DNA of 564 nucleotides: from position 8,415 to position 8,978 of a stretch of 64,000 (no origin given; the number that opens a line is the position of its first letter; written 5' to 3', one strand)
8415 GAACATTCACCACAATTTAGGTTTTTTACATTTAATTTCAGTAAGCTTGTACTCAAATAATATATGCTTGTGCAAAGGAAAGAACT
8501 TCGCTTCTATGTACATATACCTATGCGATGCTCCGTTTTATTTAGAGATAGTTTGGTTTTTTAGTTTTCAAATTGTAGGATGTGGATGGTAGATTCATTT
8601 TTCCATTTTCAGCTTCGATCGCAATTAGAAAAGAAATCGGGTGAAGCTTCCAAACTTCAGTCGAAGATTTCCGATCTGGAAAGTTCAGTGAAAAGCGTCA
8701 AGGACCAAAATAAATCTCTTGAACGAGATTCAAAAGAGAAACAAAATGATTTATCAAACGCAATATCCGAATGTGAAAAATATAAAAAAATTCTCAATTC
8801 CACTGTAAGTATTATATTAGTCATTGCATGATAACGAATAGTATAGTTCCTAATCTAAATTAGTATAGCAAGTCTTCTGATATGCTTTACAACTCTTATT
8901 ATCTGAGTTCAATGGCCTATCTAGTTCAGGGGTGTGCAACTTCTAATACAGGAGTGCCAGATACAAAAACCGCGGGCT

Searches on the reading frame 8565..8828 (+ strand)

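Call 31: search_protein_families(library=pfam, proteins=[window:8565-8828:+], max_evalue=0.01)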
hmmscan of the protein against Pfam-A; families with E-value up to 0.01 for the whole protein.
window:8565-8828:+ (88 aa): 7 families
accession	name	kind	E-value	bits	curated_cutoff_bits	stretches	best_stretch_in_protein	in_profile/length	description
PF07926.17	TPR_MLP1_2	-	0.00031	21.2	36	1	17-78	55-116/129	TPR/MLP1/MLP2-like protein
PF12325.13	TMF_TATA_bd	-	0.0008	19.9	29.1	1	28-76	14-62/115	TATA element modulatory factor 1 TATA binding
PF20079.4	DUF6474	-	0.0012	19.2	27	1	19-72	124-185/216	Family of unknown function (DUF6474)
PF10211.14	Ax_dynein_light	-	0.0032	18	26.4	1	9-72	103-165/187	Axonemal dynein light chain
PF25762.1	HAUS1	-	0.0043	17.3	40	1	20-80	94-154/236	HAUS augmin-like complex subunit 1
PF15898.10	PRKG1_interact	-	0.0056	17.7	32.4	1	16-77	15-75/101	cGMP-dependent protein kinase interacting domain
PF11559.13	ADIP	-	0.0081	16.7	34.3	1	16-79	63-126/151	Afadin- and alpha -actinin-Binding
